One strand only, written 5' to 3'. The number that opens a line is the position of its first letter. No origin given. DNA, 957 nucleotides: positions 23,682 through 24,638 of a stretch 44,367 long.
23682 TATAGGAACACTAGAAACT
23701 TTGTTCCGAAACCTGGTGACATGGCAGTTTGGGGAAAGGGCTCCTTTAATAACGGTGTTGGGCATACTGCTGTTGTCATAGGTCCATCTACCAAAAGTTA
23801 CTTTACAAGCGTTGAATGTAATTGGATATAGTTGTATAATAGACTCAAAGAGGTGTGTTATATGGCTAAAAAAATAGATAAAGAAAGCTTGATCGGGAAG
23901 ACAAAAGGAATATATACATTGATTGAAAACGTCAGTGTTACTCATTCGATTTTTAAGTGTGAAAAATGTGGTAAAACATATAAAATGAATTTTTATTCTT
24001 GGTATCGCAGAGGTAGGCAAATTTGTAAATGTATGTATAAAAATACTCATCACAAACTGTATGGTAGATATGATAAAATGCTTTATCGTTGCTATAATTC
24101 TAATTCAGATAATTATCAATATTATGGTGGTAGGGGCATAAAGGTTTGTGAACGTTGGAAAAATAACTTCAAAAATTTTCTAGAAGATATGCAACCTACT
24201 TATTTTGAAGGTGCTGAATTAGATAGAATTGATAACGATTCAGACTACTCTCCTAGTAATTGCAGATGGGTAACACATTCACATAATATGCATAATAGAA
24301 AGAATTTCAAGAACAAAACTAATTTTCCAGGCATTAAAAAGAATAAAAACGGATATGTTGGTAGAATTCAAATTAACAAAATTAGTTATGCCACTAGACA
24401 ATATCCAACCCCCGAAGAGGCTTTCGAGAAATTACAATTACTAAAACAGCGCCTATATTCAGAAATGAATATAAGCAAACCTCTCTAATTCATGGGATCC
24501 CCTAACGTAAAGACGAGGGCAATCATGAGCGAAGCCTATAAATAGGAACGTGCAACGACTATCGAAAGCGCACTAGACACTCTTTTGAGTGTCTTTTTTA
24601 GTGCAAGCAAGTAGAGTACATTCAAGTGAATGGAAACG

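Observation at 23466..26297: Tail-associated CHAP/glucosaminidase hydrolase gene split by a group I intron carrying an HNH homing endonuclease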

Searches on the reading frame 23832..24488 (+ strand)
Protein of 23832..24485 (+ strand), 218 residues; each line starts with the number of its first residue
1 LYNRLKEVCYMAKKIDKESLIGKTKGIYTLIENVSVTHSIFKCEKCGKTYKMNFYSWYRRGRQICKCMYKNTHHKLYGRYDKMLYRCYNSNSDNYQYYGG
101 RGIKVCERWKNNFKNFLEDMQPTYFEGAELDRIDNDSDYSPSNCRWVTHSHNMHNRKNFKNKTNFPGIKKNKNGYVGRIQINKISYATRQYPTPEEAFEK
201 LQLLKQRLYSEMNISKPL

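Call 11: search_protein_families(library=pfam, proteins=[window:23853-24488:+], max_evalue=0.01)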
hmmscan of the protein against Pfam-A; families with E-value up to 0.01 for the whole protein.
window:23853-24488:+ (211 aa): 0 families

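Call 12: search_protein_families(library=phrogs, proteins=[window:23853-24488:+], max_evalue=0.001)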
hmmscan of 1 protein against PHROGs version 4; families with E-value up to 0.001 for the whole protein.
window:23853-24488:+ (211 aa): 8 families
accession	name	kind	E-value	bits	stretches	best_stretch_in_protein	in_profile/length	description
phrog_374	-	DNA, RNA and nucleotide metabolism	2.2e-56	192.9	1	9-206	193-411/617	HNH endonuclease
phrog_3377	-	DNA, RNA and nucleotide metabolism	7.7e-38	131.3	1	63-175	8-119/196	HNH endonuclease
phrog_8790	-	DNA, RNA and nucleotide metabolism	6.4e-32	112.4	1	60-159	16-113/241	restriction endonuclease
phrog_2081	-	DNA, RNA and nucleotide metabolism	3.1e-27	96.8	1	40-155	71-201/433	HNH endonuclease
phrog_953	-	DNA, RNA and nucleotide metabolism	2.9e-21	77.3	1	63-193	218-353/420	HNH endonuclease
phrog_99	-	DNA, RNA and nucleotide metabolism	1.1e-12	49.4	1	119-204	174-262/383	HNH endonuclease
phrog_4578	-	DNA, RNA and nucleotide metabolism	1.8e-10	41.8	1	119-205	28-118/130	HNH endonuclease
phrog_28742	-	unknown function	0.00012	23.3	1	64-154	18-110/165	-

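Call 22: search_dna_similar(query=window:23853-24488:+, collection=phages, mode=protein, max_rows=30)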
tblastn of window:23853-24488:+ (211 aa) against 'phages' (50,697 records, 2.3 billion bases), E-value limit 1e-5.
Records with a match: 1162; places in all: 1328; records where one place covers at least 80% of the query: 55.
Best place of each record, by identity: <60% 1162.
By first word of the organism name: Staphylococcus 294; Salmonella 156; Vibrio 116; Pseudomonas 103; Bacillus 90; Escherichia 49; Enterococcus 45; Mycobacterium 45; Acinetobacter 25; Ralstonia 24; and 56 more.
By host as written in the record: - 99; Staphylococcus aureus 89; Salmonella enterica subsp. enterica serovar Enteritidis 43; Mycobacterium smegmatis mc2 155 34; Staphylococcus sp. 31; Pseudomonas aeruginosa 31; Staphylococcus carnosus TM300 22; Escherichia coli 19; and 358 more.
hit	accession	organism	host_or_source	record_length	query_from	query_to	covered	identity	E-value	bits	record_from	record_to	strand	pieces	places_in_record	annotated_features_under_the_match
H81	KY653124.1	Staphylococcus phage IME1367_01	Staphylococcus warneri IME1367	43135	3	201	94%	51.5%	6e-59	204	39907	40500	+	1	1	hypothetical protein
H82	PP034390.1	Staphylococcus phage CF5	Staphylococcus warneri PJI isolate 5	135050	8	193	88%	52.9%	2e-59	206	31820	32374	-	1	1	hypothetical protein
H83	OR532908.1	Klebsiella phage RCIP0114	Klebsiella pneumoniae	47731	14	207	92%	36.8%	5e-25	107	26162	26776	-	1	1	hypothetical protein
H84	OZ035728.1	Phapecoctavirus 536P1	-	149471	11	196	88%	36.6%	5e-21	96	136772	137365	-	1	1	record has no annotation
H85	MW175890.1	Dompiswa phage TSP7_1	Columba livia domestica cloacal swab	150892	11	196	88%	36.6%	5e-21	96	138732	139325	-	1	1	hypothetical protein (x2)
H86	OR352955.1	Escherichia phage AV125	Escherichia coli ESBL049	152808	11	196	88%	36.6%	5e-21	96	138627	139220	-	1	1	hypothetical protein (x2)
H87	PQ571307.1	Shigella phage SF1-1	Shigella flexneri SB2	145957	11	196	88%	36.6%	5e-21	96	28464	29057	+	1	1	HNH endonuclease | nucleotide pyrophosphohydrolase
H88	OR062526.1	Escherichia phage vB_EcoM_10C3_SA_NWU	Escherichia coli O177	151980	11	196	88%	36.6%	6e-21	96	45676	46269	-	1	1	hypothetical protein (x2)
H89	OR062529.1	Escherichia phage vB_EcoM_118_SA_NWU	Escherichia coli O177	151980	11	196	88%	36.6%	6e-21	96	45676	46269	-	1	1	hypothetical protein (x2)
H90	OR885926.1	Staphylococcus phage 184DA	Staphylococcus sp.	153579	6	206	95%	33.3%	1e-29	120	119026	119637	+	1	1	HNH endonuclease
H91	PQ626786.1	Staphylococcus phage Zeno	Staphylococcus aureus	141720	58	211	73%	41.8%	1e-25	109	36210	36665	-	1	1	HNH endonuclease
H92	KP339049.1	Enterococcus phage EFDG1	Enterococcus faecalis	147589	11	192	86%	35.3%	2e-17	85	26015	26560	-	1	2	hypothetical protein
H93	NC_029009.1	Enterococcus phage EFDG1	Enterococcus faecalis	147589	11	192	86%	35.3%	2e-17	85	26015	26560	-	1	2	HNH endonuclease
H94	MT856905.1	Enterococcus phage vB_EfaM_A2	Enterococcus faecalis OG1RF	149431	11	192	86%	35.3%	2e-17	85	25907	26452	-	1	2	hypothetical protein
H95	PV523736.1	Enterococcus phage ZJGS3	Enterococcus mundtii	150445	11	192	86%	35.3%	2e-17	85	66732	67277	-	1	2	HNH endonuclease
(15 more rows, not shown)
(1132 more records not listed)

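Call 28: find_encoding_contigs(protein=window:23853-24488:+, flank=3000, max_places=10)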
Protein window:23853-24488:+ (211 aa): no gene with exactly this product is on record in the collection.

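Call 31: find_encoding_contigs(protein=window:23832-24485:+, flank=3000, max_places=10)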
Protein seq(218 aa) (218 aa): no gene with exactly this product is on record in the collection.

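Call 36: search_solved_structures(query=window:23862-24488:+, max_evalue=1, show_alignments=3)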
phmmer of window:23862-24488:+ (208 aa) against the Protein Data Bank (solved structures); distinct sequences matched with E-value up to 1: 2.
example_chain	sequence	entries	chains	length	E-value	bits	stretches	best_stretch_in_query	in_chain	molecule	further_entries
1u3e_M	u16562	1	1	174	0.32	13.8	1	113-196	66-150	HNH homing endonuclease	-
6l9l_D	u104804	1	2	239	0.83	12.5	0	72-114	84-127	T Cell Receptor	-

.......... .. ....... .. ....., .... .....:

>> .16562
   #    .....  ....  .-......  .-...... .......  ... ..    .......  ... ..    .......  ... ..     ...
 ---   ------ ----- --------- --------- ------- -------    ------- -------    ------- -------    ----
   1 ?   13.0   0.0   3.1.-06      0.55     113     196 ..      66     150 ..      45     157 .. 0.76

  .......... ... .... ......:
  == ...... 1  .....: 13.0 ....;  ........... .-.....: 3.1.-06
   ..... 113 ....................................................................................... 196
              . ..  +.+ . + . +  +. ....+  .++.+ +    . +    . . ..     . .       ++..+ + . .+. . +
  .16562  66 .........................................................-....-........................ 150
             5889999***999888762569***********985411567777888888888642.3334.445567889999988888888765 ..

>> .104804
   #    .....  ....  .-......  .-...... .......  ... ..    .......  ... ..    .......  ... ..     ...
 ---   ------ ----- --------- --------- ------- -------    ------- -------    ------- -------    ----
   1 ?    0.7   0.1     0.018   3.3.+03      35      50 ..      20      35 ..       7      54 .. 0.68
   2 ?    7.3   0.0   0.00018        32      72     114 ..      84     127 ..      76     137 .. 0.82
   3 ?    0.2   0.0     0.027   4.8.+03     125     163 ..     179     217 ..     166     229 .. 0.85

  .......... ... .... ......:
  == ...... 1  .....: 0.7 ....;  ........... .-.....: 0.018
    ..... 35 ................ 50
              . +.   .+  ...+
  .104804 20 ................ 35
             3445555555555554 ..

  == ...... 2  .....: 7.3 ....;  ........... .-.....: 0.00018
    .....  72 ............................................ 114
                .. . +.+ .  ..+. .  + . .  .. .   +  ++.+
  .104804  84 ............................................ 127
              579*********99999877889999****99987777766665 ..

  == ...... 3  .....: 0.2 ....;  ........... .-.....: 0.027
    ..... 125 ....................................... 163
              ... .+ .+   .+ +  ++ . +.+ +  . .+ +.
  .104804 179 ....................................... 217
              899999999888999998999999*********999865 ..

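Call 37: find_homologous_proteins(query=window:23862-24488:+, max_evalue=0.00001)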
Query window:23862-24488:+ (208 aa): 4306 proteins with E <= 0.00001 among 4360 candidates; the best 120 are listed.
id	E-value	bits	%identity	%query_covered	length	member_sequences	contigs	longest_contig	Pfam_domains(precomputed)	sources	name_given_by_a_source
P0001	2.5e-137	473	97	100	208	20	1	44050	-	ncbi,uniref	ncbi:hypothetical protein [Staphylococcus pasteuri]|uniref:hypothetical protein n=1 Tax=Staphylococc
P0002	2.1e-136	470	96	100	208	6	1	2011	-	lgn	-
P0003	2.4e-109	382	77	100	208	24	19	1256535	-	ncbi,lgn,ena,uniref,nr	ncbi:hypothetical protein [Staphylococcus pettenkoferi]|uniref:hypothetical protein n=1 Tax=Staphylo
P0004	1.5e-101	356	72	99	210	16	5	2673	-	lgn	-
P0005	4.8e-93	329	70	96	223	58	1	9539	-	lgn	-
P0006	2.5e-89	316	67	98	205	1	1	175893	-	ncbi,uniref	ncbi:hypothetical protein ACN9VK_10700 [Staphylococcus caprae]|uniref:hypothetical protein n=1 Tax=S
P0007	6.5e-89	315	64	98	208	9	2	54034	-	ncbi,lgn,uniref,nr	ncbi:hypothetical protein BU687_04840 [Staphylococcus chromogenes]|uniref:hypothetical protein n=1 T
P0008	1.2e-87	311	64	98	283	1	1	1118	-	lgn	-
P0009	1.3e-87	311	67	99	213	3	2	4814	-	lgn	-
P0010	3.6e-87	309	62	98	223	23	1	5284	-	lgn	-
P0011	3.0e-86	306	64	99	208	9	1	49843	-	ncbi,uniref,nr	ncbi:hypothetical protein [Staphylococcus simulans]|uniref:hypothetical protein n=1 Tax=Staphylococc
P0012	7.2e-81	289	64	98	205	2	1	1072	-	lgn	-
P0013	4.3e-80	286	62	97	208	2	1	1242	-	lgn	-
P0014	4.4e-80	286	60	99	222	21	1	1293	-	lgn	-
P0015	7.4e-77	276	61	97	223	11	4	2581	-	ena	-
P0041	6.8e-33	132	45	77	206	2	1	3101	PF00847.27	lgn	-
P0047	6.3e-31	126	44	75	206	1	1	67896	PF00847.27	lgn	-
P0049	2.1e-30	124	43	75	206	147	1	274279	PF00847.27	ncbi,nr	ncbi:TPA: AP2 domain-containing protein [Staphylococcus aureus]|nr:AP2 domain-containing protein [St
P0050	2.9e-30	124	50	59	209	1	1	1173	PF00847.27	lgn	-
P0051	3.3e-30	123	43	75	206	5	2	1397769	PF00847.27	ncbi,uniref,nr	ncbi:AP2/ERF family transcription factor [Staphylococcus xylosus]|uniref:AP2 domain-containing prote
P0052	3.4e-30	123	43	75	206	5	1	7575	PF00847.27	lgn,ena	-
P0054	8.1e-30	122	49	60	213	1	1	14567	PF00847.27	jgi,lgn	-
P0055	8.9e-30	122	48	64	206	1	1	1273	PF00847.27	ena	-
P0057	1.3e-29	121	48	64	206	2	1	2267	PF00847.27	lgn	-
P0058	1.4e-29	121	44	75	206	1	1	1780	PF00847.27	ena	-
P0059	1.6e-29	121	48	64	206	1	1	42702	PF00847.27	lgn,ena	-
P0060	1.8e-29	121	44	75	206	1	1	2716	PF00847.27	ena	-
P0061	2.4e-29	120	48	64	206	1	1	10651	PF00847.27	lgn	-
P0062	4.0e-29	120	43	75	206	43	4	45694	PF00847.27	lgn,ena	-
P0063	4.0e-29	120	48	64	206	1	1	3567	PF00847.27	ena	-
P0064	4.2e-29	120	43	75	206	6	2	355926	PF00847.27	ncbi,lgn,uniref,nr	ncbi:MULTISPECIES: AP2 domain-containing protein [unclassified Staphylococcus]|uniref:AP2 domain-con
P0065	4.2e-29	120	48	64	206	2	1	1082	PF00847.27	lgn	-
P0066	4.7e-29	120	48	64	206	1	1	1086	PF00847.27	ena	-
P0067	5.2e-29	119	45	64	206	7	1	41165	PF00847.27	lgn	-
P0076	5.9e-28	116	50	59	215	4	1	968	PF00847.27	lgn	-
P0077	1.1e-27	115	42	75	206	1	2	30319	PF00847.27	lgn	-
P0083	4.3e-27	113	36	82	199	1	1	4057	PF00847.27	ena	-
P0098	2.2e-26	111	45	59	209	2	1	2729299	PF00847.27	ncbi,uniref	ncbi:AP2 domain-containing protein [Staphylococcus equorum]|uniref:AP2 domain-containing protein n=1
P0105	8.3e-26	109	42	63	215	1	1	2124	PF00847.27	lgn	-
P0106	9.2e-26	109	45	63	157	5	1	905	PF00847.27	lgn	-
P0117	3.4e-25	107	46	61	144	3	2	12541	PF00847.27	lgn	-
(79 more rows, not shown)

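Call 40: find_encoding_contigs(protein=P0003, flank=2500, max_places=3)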
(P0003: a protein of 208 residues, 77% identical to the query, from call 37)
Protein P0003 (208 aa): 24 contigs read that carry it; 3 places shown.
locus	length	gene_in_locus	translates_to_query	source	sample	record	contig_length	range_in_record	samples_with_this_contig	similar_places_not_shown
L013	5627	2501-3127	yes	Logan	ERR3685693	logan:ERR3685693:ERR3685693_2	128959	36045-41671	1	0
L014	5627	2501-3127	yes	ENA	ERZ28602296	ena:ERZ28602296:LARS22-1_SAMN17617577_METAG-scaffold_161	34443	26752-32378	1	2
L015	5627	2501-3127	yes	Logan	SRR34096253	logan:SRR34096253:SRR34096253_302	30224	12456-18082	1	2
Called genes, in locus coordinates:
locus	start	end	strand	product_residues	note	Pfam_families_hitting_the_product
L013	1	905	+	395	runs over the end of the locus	PF10651:BppU_N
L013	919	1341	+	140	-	-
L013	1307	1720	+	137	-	-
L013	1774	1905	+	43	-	-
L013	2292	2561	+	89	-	PF05257:CHAP (weak)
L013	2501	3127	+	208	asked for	-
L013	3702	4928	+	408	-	PF01832:Glucosaminidase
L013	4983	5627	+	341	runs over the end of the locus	PF10651:BppU_N, PF01391:Collagen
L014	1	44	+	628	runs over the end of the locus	PF10994:DUF2817, PF00246:Peptidase_M14, PF24827:AstE_AspA_cat (weak)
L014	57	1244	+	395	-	PF10651:BppU_N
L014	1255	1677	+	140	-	-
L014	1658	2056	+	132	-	-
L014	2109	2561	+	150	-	PF05257:CHAP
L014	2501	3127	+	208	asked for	-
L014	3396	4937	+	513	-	-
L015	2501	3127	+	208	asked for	-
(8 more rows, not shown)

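Call 41: find_encoding_contigs(protein=P0007, flank=2500, max_places=3)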
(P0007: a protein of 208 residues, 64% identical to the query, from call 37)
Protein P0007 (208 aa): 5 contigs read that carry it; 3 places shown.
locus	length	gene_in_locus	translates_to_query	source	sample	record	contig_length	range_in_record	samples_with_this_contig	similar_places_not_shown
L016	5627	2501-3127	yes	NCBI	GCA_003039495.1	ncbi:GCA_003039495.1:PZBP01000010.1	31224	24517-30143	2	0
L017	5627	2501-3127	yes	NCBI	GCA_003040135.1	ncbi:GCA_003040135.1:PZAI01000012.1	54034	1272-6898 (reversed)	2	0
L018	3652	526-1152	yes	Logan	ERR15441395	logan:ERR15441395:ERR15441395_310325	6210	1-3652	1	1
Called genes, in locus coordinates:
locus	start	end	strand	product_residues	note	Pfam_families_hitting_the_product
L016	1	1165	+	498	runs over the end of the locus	PF10651:BppU_N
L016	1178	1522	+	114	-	PF27183:Phage_YomQ_N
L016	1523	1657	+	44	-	PF09693:Phage_XkdX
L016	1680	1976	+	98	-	PF11166:DUF2951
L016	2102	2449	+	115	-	PF05257:CHAP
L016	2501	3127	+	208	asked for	-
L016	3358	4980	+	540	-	PF01832:Glucosaminidase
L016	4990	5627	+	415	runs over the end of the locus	PF10651:BppU_N, PF01391:Collagen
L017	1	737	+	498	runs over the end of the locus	PF10651:BppU_N, PF06705:SF-assemblin (faint)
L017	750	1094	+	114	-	PF27183:Phage_YomQ_N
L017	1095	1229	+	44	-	PF09693:Phage_XkdX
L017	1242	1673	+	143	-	-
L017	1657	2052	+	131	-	-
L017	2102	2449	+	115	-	PF05257:CHAP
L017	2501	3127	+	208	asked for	-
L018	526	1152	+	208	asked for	-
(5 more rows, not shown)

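Call 42: find_encoding_contigs(protein=P0001, flank=2500, max_places=3)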
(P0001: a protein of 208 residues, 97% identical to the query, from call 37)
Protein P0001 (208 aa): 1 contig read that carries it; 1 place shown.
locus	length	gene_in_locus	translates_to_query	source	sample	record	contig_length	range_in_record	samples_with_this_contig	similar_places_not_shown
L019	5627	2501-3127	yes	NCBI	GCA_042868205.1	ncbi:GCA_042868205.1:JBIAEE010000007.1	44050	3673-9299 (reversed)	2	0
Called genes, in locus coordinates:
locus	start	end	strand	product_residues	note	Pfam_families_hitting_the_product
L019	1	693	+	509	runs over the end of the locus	PF10651:BppU_N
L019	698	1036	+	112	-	PF27183:Phage_YomQ_N (weak)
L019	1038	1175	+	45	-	PF09693:Phage_XkdX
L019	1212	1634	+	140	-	-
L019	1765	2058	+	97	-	-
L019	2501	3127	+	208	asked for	-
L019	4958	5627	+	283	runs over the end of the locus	PF10651:BppU_N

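Call 48: predict_structure(alignment_id=A1)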
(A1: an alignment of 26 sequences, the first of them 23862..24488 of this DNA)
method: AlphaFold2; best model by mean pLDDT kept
length: 208 residues; sequences in the alignment: 26
mean_pLDDT: 80.8   pTM: 0.48
mean pLDDT of the five models: 80.8, 79.6, 78.0, 76.3, 75.0
residues with pLDDT >= 90: 71; 70-90: 92; 50-70: 36; < 50: 9
segments of 3 or more residues with pLDDT < 50: 89-91
pLDDT, mean of each block of 10 residues (from residue 1): 78 91 95 88 91 65 78 74 50 73 89 88 82 86 63 74 89 87 94 90 67
secondary structure, 60 per line:
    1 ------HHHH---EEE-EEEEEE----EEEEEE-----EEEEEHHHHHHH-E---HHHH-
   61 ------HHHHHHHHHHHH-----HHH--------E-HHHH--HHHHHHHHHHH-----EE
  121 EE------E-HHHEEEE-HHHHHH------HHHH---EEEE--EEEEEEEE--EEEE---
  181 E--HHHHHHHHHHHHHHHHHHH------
elements in order: H7-10 E14-16 E18-23 E28-33 E39-43 H44-50 H56-59 H67-78 H97-100 H103-113 E119-122 E134-137 H139-144 H151-154 E158-161 E164-171 E174-177 H184-202

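Call 51: fold_search(model_id=the predicted structure, library=pdb)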
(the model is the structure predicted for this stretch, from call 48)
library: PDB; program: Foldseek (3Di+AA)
matches with E <= 10: 613; with E <= 0.001: 0
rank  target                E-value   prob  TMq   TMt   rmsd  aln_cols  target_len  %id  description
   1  8f0w_A                5.3e-01  0.08  0.14  0.21  19.0       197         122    8  Tudor Domain of Tumor suppressor p53BP1 with MFP-5956 (released 2023-01-18)
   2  6mxz_G                6.7e-01  0.08  0.12  0.20  18.8       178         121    7  Structure of 53BP1 Tudor domains in complex with small molecule UNC3474 (released 2019-11-27)
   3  6mxx_J                8.6e-01  0.08  0.12  0.21  18.9       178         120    7  Structure of 53BP1 tandem Tudor domains in complex with small molecule UNC2991 (released 2019-11-27)
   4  6mxy_B                9.1e-01  0.07  0.12  0.19  18.6       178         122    7  Structure of 53BP1 tandem Tudor domains in complex with small molecule UNC3351 (released 2019-11-27)
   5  1c0m_B                1.1e+00  0.60  0.12  0.11   1.6        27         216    7  CRYSTAL STRUCTURE OF RSV TWO-DOMAIN INTEGRASE (released 2000-03-01)
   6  8eom_A                1.2e+00  0.06  0.12  0.19  18.6       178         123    8  TUDOR DOMAIN OF TUMOR SUPPRESSOR P53BP1 WITH MFP-5973 (released 2023-01-18)
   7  5ejk_C                1.2e+00  0.60  0.13  0.10   1.4        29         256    7  Crystal structure of the Rous sarcoma virus intasome (released 2016-02-17)
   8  5ejk_H                1.2e+00  0.54  0.13  0.11   2.0        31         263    6  Crystal structure of the Rous sarcoma virus intasome (released 2016-02-17)
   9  1c0m_C                1.3e+00  0.63  0.12  0.11   1.5        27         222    7  CRYSTAL STRUCTURE OF RSV TWO-DOMAIN INTEGRASE (released 2000-03-01)
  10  2ltr_MODEL_1_A        1.4e+00  0.69  0.20  0.37   2.4        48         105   19  Solution structure of RDE-4(32-136) (released 2013-12-04)
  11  4fw1_B                1.4e+00  0.57  0.12  0.11   1.5        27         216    7  Crystal structure of two-domain RSV INTEGRASE covalently linked with DNA (released 2013-05-15)
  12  2g3r                  1.4e+00  0.06  0.12  0.21  18.8       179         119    6  Crystal Structure of 53BP1 tandem tudor domains at 1.2 A resolution (released 2007-01-02)
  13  6mxx_C                1.4e+00  0.06  0.12  0.20  18.9       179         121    8  Structure of 53BP1 tandem Tudor domains in complex with small molecule UNC2991 (released 2019-11-27)
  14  3lh0_A                1.5e+00  0.06  0.12  0.21  18.9       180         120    7  Crystal structure of the 53BP1 tandem tudor domain in complex with p53K372me2 (released 2010-03-23)
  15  5ejk_B                1.6e+00  0.54  0.13  0.11   1.6        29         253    7  Crystal structure of the Rous sarcoma virus intasome (released 2016-02-17)
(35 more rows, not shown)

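Call 53: search_protein_families(library=pfam, proteins=[window:23862-24488:+], max_evalue=10)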
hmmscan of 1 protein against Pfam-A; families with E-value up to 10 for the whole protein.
window:23862-24488:+ (208 aa): 2 families
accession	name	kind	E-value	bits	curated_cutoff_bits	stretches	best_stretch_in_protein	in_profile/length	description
PF22995.2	C2CH-3rd_BIRD-IDD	-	0.11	12.7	27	1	31-40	2-11/25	BIRD-IDD transcription factor, third C2HC zinc finger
PF06353.17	DUF1062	-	1.9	9.7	23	1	29-63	12-45/135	Protein of unknown function (DUF1062)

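Call 54: search_protein_families(library=ncbifam, proteins=[window:23862-24488:+], max_evalue=1)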
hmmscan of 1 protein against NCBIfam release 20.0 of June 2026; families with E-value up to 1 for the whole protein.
window:23862-24488:+ (208 aa): 1 family
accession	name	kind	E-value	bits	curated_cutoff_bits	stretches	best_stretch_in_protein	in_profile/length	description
NF001607.0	PRK00398.1-4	equivalog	0.074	12.8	89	1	24-44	3-23/53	DNA-directed RNA polymerase subunit P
